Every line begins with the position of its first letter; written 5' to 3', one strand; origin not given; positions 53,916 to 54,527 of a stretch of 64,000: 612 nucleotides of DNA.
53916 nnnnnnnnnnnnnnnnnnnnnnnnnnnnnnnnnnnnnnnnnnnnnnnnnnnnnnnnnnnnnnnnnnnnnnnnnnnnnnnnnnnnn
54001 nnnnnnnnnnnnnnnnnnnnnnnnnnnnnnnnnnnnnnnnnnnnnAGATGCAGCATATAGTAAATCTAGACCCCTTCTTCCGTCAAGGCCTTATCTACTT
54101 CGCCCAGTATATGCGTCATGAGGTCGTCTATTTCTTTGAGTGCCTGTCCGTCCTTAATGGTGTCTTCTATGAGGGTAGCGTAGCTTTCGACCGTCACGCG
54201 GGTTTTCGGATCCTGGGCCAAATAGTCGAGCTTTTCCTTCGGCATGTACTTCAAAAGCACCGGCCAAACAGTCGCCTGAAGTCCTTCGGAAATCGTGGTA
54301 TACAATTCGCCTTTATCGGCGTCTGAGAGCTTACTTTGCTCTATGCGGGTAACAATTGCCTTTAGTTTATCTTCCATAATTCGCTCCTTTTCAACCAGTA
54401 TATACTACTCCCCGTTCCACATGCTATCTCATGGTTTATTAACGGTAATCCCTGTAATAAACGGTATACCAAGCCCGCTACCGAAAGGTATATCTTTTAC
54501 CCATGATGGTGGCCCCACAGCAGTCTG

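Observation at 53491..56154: Tandem cassette array of a conserved ~105-aa protein paired with variable glycine-zipper partners.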

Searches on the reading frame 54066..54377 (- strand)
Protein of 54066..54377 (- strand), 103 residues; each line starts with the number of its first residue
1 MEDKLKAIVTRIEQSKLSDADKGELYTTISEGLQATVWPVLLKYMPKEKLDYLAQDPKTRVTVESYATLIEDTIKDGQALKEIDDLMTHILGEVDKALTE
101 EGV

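Call 5: search_protein_families(library=pfam, proteins=[window:54066-54377:-], max_evalue=1)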
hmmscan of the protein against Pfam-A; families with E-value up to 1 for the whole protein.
window:54066-54377:- (103 aa): 2 families
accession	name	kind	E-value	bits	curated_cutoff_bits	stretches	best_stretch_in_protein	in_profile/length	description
PF17944.6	Arg_decarbox_C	-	0.16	13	23.3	1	10-34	21-46/51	Arginine decarboxylase C-terminal helical extension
PF16255.11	Lipase_GDSL_lke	-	0.24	11.1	29.2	1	14-90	113-187/203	GDSL-like Lipase/Acylhydrolase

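Call 9: find_homologous_proteins(query=A1)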
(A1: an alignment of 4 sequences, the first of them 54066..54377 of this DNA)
Query A1 (4 sequences) (103 aa, profile of the alignment): 144 proteins with E <= 0.001 among 783 candidates; the best 120 are listed.
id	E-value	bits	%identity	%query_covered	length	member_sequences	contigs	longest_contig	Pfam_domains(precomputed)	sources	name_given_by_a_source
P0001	7.3e-43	163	40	100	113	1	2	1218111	-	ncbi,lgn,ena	-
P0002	1.3e-42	162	100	100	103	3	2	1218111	-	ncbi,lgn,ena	-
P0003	3.2e-42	161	75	100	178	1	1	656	-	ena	-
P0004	1.3e-41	159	35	94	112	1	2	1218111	-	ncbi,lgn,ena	-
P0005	1.9e-41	158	51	100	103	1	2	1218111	-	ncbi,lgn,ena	-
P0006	8.3e-40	153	83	100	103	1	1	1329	-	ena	-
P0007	8.9e-40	153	73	100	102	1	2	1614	-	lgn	-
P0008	1.4e-39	152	83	100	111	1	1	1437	-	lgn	-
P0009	2.0e-39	152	83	100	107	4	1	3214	-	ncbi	-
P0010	2.5e-39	152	89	100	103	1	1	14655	-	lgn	-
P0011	3.4e-39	151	74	100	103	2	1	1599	-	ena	-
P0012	3.9e-39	151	73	100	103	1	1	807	-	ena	-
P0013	4.6e-39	151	71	100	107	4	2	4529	-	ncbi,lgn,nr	ncbi:hypothetical protein HY087_02095 [Candidatus Gottesmanbacteria bacterium]|nr:hypothetical prote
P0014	5.4e-39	151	87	100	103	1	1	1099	-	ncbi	-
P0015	5.5e-39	150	80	100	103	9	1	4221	-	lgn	-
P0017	6.9e-39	150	81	100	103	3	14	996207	-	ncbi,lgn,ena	ncbi:MAG: hypothetical protein AAB492_03855 [Patescibacteria group bacterium]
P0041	1.7e-37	146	66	100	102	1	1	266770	-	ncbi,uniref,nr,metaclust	ncbi:hypothetical protein A2Z33_03540 [Candidatus Gottesmanbacteria bacterium RBG_16_52_11]|uniref:U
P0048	3.5e-37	145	75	100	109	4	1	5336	-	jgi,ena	jgi:RNA-binding protein YhbY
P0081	3.8e-35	138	34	94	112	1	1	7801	-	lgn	-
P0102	8.2e-34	134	59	100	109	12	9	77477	-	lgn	-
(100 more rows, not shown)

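Call 12: find_related_loci(query=window:54066-54377:-, collection=genome_contigs, flank=10000)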
Query window:54066-54377:- (103 aa) in genome_contigs; peptide patterns used: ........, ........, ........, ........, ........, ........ (x = any residue, [..] = any of these).
196 stretches matched a pattern; 6 encode a relative of the query (tblastn E <= 1e-3); 6 distinct loci.
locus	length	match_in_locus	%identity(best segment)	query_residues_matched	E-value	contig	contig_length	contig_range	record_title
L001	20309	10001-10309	84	1-103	4e-54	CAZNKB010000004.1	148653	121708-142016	MAG TPA_asm: uncultured Gammaproteobacteria bacterium isolate SRP173033_co3_60 genome assembly, contig: NODE_46_length_1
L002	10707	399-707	83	1-103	2e-53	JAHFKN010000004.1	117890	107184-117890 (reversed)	MAG: Candidatus Gottesmanbacteria bacterium isolate nzgw410 NODE_124_length_117891_cov_18.801639, whole genome shotgun s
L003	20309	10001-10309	82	1-103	8e-53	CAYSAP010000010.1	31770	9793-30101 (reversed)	MAG TPA_asm: uncultured Gammaproteobacteria bacterium isolate SRP090828_co2_19 genome assembly, contig: NODE_492_length_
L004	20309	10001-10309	81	1-103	1e-52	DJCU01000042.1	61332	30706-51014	MAG TPA_asm: Candidatus Gottesmanbacteria bacterium UBA5942 UBA5942_contig_164, whole genome shotgun sequence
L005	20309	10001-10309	80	1-103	5e-52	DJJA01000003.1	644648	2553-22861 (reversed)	MAG TPA_asm: Candidatus Gottesmanbacteria bacterium UBA6580 UBA6580_contig_80, whole genome shotgun sequence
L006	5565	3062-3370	80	1-103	7e-51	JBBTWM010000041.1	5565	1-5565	MAG: Patescibacteria group bacterium isolate H41-bin127_1 H41_bin127_1_000000000041, whole genome shotgun sequence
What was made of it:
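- Tried and rejected: It was repeated with small1 alone (call 12).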

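Call 18: search_protein_families(library=ncbifam, proteins=[window:54066-54377:-], max_evalue=0.1)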
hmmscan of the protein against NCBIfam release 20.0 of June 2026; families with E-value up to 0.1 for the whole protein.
window:54066-54377:- (103 aa): 0 families

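Call 23: find_encoding_contigs(protein=P0041, flank=10000, max_places=2)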
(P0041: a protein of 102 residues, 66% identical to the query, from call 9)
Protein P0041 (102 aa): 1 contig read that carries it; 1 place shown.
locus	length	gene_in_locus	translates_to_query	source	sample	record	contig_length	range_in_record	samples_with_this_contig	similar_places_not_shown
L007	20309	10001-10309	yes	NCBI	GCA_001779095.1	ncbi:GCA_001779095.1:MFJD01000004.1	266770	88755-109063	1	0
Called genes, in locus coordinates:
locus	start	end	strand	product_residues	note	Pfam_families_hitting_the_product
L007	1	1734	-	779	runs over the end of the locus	PF00403:HMA, PF00122:E1-E2_ATPase, PF00702:Hydrolase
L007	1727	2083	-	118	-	PF13473:Cupredoxin_1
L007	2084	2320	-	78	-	PF02583:Trns_repr_metal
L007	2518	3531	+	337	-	PF13386:DsbD_2, PF13473:Cupredoxin_1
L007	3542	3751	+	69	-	PF00403:HMA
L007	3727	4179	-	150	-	PF05014:Nuc_deoxyrib_tr (weak)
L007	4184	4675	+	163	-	PF01022:HTH_5, PF13463:HTH_27 (weak)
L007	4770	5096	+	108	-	PF00085:Thioredoxin, PF13905:Thioredoxin_8 (faint)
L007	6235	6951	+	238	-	PF00970:FAD_binding_6 (weak), PF00175:NAD_binding_1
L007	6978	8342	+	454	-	PF02812:ELFV_dehydrog_N, PF00208:ELFV_dehydrog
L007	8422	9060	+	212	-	-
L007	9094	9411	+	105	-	-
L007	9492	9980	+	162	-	-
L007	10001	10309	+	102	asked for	-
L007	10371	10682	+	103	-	-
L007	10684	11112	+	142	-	-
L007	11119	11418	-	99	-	-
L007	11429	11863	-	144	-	-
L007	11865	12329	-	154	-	-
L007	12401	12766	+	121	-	-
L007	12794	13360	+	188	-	-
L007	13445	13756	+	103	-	-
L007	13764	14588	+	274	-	-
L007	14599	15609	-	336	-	-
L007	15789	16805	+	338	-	-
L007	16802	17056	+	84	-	-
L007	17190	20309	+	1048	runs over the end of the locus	-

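Call 24: find_encoding_contigs(protein=P0102, flank=10000, max_places=2)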
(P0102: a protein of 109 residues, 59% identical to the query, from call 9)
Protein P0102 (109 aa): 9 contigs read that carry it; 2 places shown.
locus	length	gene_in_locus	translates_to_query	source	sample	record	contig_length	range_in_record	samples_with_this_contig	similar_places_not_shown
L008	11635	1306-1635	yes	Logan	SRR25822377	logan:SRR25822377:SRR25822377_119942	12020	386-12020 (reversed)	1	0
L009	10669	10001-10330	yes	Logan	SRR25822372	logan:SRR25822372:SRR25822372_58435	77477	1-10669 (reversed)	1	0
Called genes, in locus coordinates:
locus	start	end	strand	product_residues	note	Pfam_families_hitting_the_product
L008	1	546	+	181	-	?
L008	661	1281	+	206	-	-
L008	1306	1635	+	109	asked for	-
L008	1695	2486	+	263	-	-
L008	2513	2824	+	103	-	-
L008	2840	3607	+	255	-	-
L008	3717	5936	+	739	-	PF00005:ABC_tran, PF13304:AAA_21 (faint)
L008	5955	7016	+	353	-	-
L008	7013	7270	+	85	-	-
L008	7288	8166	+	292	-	-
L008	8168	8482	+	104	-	-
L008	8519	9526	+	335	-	-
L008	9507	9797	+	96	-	-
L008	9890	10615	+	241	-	-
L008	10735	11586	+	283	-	-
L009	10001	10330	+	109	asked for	-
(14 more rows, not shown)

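Call 25: find_encoding_contigs(protein=P0081, flank=10000, max_places=2)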
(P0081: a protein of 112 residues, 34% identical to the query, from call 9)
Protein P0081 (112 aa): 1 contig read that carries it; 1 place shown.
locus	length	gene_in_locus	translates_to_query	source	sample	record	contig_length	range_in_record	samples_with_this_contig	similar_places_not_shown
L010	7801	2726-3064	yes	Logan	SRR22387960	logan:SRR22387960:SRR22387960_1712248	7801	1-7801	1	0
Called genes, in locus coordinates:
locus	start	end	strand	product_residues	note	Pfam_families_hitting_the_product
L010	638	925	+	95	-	-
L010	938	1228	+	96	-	PF12844:HTH_19, PF13560:HTH_31, PF01381:HTH_3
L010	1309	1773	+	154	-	-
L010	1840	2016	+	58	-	PF00892:EamA (weak)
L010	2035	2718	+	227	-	-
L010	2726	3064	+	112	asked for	-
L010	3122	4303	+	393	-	PF23459:S1_RRP5 (faint), PF18614:RNase_II_C_S1 (faint), PF00575:S1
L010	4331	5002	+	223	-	-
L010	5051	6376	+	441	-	PF18073:Zn_ribbon_LapB, PF13481:AAA_25, PF03796:DnaB_C (faint), PF06745:ATPase, PF23442:DUF7125, PF13541:ChlI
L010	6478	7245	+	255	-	PF01938:TRAM (weak)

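Call 29: predict_structure(alignment_id=A3)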
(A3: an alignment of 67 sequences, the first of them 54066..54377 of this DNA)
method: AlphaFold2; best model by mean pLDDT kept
length: 103 residues; sequences in the alignment: 67
mean_pLDDT: 85.0   pTM: 0.66
mean pLDDT of the five models: 85.0, 83.0, 81.9, 79.2, 74.7
residues with pLDDT >= 90: 36; 70-90: 64; 50-70: 3; < 50: 0
segments of 3 or more residues with pLDDT < 50: none
pLDDT, mean of each block of 10 residues (from residue 1): 89 94 92 87 83 77 72 75 89 92 86
secondary structure, 60 per line:
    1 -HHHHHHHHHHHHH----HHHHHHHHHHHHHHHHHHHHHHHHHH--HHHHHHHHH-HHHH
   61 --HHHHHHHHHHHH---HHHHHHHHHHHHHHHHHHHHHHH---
elements in order: H2-14 H19-44 H47-55 H57-60 H63-74 H78-100
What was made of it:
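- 54066..54377 (-): small1: 103-aa small-family member and the most conserved one. AlphaFold2 model has pLDDT 85 and is all-alpha with six helices (call 29).
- On WXG100 / type VII secretion substrates: AlphaFold2 gives six helices (call 29).
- On YhbY/CRS1 RNA-binding protein (JGI's name for P0048): The model is all-alpha (call 29).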

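Call 30: search_protein_representatives(alignment_id=A3)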
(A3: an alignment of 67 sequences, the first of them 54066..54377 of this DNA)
Query: 67 sequences, 102 profile positions. Proteins with E-value up to 0.001 (for the whole library): 97; up to 1e-10: 84; up to 1e-30: 9. The best 97 are listed.
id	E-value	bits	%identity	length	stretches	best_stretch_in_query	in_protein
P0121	1.6e-57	208.1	-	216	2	1-102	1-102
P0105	9.2e-43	160.8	-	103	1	1-102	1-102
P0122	5.6e-41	155.0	-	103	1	1-102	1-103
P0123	4.0e-33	129.8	-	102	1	1-102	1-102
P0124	7.4e-32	125.7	-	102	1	1-102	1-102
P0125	8.2e-32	125.6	-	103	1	1-101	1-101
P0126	2.0e-31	124.4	-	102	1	1-102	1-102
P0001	2.6e-31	124.0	-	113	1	1-101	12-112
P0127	2.8e-31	123.9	-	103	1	1-102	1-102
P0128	3.5e-29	117.2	-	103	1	1-102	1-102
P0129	1.1e-28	115.6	-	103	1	1-102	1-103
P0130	1.8e-28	114.8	-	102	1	1-102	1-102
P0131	3.6e-28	113.9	-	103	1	1-102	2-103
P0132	5.0e-28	113.4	-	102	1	1-102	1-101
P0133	1.1e-27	112.4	-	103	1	1-102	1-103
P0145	5.6e-23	97.2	-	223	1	6-99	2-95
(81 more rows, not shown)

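Call 39: search_protein_families(library=pfam, proteins=[P0145, P0121], max_evalue=1)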
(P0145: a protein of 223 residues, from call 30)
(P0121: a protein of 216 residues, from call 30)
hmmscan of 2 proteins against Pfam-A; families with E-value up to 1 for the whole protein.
P0145 (223 aa): 0 families

P0121 (216 aa): 1 family
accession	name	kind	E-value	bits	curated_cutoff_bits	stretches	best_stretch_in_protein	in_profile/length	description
PF01480.22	PWI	-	0.068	13.9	22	1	161-203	9-49/72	PWI domain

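Call 56: search_protein_families(library=padloc, proteins=[window:54066-54377:-], max_evalue=0.1)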
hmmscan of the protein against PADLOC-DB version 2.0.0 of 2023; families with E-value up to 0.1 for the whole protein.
window:54066-54377:- (103 aa): 0 families

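Call 57: search_protein_families(library=phrogs, proteins=[window:54066-54377:-], max_evalue=0.1)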
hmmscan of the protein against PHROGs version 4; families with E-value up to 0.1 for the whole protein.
window:54066-54377:- (103 aa): 0 families

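Call 58: fold_search(model_id=the predicted structure, library=pdb)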
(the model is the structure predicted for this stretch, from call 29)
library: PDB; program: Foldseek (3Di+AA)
matches with E <= 10: 26; with E <= 0.001: 0
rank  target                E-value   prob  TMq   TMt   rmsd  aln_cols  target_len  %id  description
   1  8cok_A                1.5e+00  0.15  0.30  0.31  12.0        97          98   14  Structural analysis of ING3 protein and its binding to histone H3 (released 2023-05-17)
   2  8jxh_D                3.9e+00  0.14  0.40  0.40  12.0       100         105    9  rat megalin RAP complex wingA (released 2024-06-19)
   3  8uzp_M                4.4e+00  0.08  0.32  0.26  10.4        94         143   14  Crystal Structure of the Computationally Designed Influenza Hemagglutinin Epitope Scaffold stem_mimetic_01 bound by An (released 2025-03-19)
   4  2fcw_A                4.4e+00  0.06  0.28  0.27  11.1       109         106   13  Structure of a Complex Between the Pair of the LDL Receptor Ligand-Binding Modules 3-4 and the Receptor Associated Pro (released 2006-05-16)
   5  4zws_G                4.7e+00  0.04  0.23  0.25  13.2       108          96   14  Crystal Structure of the Bacteriophage T4 recombination mediator protein UvsY, Lattice Type III (released 2016-03-02)
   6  1bz4                  5.7e+00  0.05  0.28  0.22  11.3        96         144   16  APOLIPOPROTEIN E3 (APO-E3), TRUNCATION MUTANT 165 (released 1998-11-11)
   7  3ez0_D                6.0e+00  0.08  0.41  0.23  14.9       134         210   12  Crystal structure of protein of unknown function with ferritin-like fold (YP_832262.1) from Arthrobacter sp. FB24 at 2 (released 2008-11-25)
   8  5aqg_D                6.0e+00  0.04  0.27  0.25  12.2       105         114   17  Fragment-based screening of HSP70 sheds light on the functional role of ATP-binding site residues (released 2016-10-05)
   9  6nk8_A                6.4e+00  0.11  0.34  0.20   6.2        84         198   18  C-terminal region of the Burkholderia pseudomallei OLD protein (released 2019-08-07)
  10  1z19_B                6.4e+00  0.07  0.29  0.12  13.2       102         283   12  Crystal structure of a lambda integrase(75-356) dimer bound to a COC' core site (released 2005-06-28)
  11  9k7t_A                6.4e+00  0.03  0.21  0.24  15.5        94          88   23  Crystal structure of designed zinc-induced homotetramer C4-Zn1-HEHE-1 (released 2025-10-29)
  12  6qj0                  6.4e+00  0.03  0.22  0.07  14.7        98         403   17  Crystal structure of the C. thermophilum condensin Smc2 ATPase head (crystal form II) (released 2019-07-03)
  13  6nk8_B                6.8e+00  0.07  0.28  0.15   7.9        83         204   22  C-terminal region of the Burkholderia pseudomallei OLD protein (released 2019-08-07)
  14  9div_C                6.8e+00  0.03  0.26  0.21  15.5       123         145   14  The crystal structure of de novo designed ChuA binding protein C8 (released 2025-05-21)
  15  1adj_A                6.8e+00  0.03  0.23  0.09  10.4        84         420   17  HISTIDYL-TRNA SYNTHETASE IN COMPLEX WITH HISTIDINE (released 1997-08-20)
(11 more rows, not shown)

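Call 59: find_encoding_contigs(protein=P0145, flank=10000, max_places=2)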
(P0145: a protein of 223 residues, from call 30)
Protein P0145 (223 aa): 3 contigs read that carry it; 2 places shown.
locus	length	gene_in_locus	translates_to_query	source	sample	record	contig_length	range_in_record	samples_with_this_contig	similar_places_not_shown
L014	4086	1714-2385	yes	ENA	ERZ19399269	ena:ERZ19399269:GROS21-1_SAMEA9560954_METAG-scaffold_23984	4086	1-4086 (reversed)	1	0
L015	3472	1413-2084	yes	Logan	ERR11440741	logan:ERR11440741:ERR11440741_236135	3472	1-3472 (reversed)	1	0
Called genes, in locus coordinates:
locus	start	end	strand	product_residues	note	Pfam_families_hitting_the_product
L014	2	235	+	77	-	?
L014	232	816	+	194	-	-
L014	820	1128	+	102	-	-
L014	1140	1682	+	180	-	-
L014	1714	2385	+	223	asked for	-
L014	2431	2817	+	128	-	PF07883:Cupin_2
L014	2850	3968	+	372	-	PF00575:S1, PF21710:Spt6_S1 (faint), PF23459:S1_RRP5 (faint), PF00575:S1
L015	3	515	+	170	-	?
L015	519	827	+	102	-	-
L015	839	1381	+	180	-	-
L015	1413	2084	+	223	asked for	-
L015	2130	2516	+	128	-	PF07883:Cupin_2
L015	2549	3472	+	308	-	?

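Call 74: find_related_loci(query=window:54066-54377:-, collection=viral_contigs, flank=5000)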
Query window:54066-54377:- (103 aa) in viral_contigs; peptide patterns used: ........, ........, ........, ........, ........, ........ (x = any residue, [..] = any of these).
11 stretches matched a pattern, but none encodes a relative of the query by tblastn (E <= 1e-3).

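Call 75: search_dna_similar(query=window:54066-54377:-, collection=phages, mode=protein, max_evalue=0.001)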
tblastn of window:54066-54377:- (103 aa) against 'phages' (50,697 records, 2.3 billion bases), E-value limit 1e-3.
No match.

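Call 76: search_dna_similar(query=window:54066-54377:-, collection=plasmids, mode=protein, max_evalue=0.001)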
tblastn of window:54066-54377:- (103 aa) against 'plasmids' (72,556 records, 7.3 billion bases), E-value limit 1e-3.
No match.
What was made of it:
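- Tried and rejected: Searches of viral contigs, phages and plasmids gave no relatives (calls 74-76).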

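Call 80: search_solved_structures(query=A3, max_evalue=1)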
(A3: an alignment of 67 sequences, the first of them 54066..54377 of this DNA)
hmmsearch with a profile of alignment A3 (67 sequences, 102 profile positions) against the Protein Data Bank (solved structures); distinct sequences matched with E-value up to 1: 6.
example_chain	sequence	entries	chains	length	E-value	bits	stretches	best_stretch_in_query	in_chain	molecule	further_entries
7cud_A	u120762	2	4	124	0.0037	20.7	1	25-77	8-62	Amino acid ABC transporter substrate-binding protein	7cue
6dkq_A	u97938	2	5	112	0.0041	20.6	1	26-77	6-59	Heme-binding protein Shr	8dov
9k7z_A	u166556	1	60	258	0.037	17.5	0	59-102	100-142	Cage-i53-Zn1-HEHE-16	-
5cwb_A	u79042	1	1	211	0.059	16.8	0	61-101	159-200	Designed helical repeat protein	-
8cws_A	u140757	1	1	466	0.46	14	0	66-101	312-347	F4132-2 Chain A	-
8cwy_A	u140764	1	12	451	0.51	13.8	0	66-101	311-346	T32-15-1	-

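Call 86: search_protein_families(library=pfam, proteins=[P0048, P0013, P0017], max_evalue=10)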
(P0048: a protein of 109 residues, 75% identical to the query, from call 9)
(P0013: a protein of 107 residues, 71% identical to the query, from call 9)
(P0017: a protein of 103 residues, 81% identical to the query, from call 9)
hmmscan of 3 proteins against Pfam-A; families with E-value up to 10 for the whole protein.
P0048 (109 aa): 1 family
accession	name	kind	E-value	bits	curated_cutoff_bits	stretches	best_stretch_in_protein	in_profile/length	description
PF17436.7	DUF5415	-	0.074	13.5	25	1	7-37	24-54/66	Family of unknown function (DUF5415)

P0013 (107 aa): 1 family
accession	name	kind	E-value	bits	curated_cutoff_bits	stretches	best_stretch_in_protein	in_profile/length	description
PF18146.6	CinA_KH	-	0.23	12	27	1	52-103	16-69/73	Damage-inducible protein CinA KH domain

P0017 (103 aa): 3 families
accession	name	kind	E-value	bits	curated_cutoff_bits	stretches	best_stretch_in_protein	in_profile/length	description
PF19954.5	EAD10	-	0.078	13.5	24.1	1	3-35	5-37/77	Effector-associated domain 10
PF17944.6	Arg_decarbox_C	-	0.21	12.6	23.3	1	10-34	21-46/51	Arginine decarboxylase C-terminal helical extension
PF15188.11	CCDC-167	-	0.59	10.9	27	1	2-27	17-42/84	Coiled-coil domain-containing protein 167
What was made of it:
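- On YhbY/CRS1 RNA-binding protein (JGI's name for P0048): No such Pfam hit at E up to 10 for P0048, P0013 or P0017 (call 86).
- Tried and rejected: JGI's name 'RNA-binding protein YhbY' for P0048 was checked and rejected (call 86).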

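Call 88: search_solved_structures(query=A3, max_evalue=0.01, show_alignments=2)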
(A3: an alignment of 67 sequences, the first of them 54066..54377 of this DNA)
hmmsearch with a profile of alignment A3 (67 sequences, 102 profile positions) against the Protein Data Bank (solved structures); distinct sequences matched with E-value up to 0.01: 2.
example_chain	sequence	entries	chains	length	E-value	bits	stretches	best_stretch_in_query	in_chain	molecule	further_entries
7cud_A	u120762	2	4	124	0.0037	20.7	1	25-77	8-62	Amino acid ABC transporter substrate-binding protein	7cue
6dkq_A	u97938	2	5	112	0.0041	20.6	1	26-77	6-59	Heme-binding protein Shr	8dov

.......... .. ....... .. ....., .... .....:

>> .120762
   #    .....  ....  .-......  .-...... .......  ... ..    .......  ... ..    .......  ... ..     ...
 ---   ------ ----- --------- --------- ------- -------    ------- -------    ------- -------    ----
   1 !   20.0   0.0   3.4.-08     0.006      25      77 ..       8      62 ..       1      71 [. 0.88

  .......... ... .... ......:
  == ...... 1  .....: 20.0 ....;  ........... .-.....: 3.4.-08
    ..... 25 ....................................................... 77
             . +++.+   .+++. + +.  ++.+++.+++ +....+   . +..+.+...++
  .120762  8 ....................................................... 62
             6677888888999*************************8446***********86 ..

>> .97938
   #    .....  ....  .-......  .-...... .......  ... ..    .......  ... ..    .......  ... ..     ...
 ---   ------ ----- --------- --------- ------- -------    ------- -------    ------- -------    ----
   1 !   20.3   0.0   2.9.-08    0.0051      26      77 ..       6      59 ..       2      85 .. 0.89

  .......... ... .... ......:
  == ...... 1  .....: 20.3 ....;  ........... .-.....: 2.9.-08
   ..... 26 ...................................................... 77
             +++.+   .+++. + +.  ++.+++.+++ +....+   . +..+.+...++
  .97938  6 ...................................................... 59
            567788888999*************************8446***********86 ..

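Call 92: find_encoding_contigs(protein=P0002, flank=1000, max_places=2)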
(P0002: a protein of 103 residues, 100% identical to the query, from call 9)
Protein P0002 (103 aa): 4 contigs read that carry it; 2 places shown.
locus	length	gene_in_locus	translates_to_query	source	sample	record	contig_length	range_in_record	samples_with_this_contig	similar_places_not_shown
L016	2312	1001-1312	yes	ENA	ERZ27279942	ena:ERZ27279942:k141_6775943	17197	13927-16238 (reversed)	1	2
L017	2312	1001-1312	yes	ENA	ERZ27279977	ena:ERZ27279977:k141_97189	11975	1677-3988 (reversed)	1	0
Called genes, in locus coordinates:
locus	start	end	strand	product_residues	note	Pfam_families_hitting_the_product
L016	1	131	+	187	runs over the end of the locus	-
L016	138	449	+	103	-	-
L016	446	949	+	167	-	-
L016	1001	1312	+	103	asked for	-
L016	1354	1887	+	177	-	-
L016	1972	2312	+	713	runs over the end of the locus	PF00005:ABC_tran, PF13304:AAA_21 (weak)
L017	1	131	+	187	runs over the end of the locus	-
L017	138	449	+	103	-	-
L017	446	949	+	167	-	-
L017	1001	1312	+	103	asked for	-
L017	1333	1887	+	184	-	-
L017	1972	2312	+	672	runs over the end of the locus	?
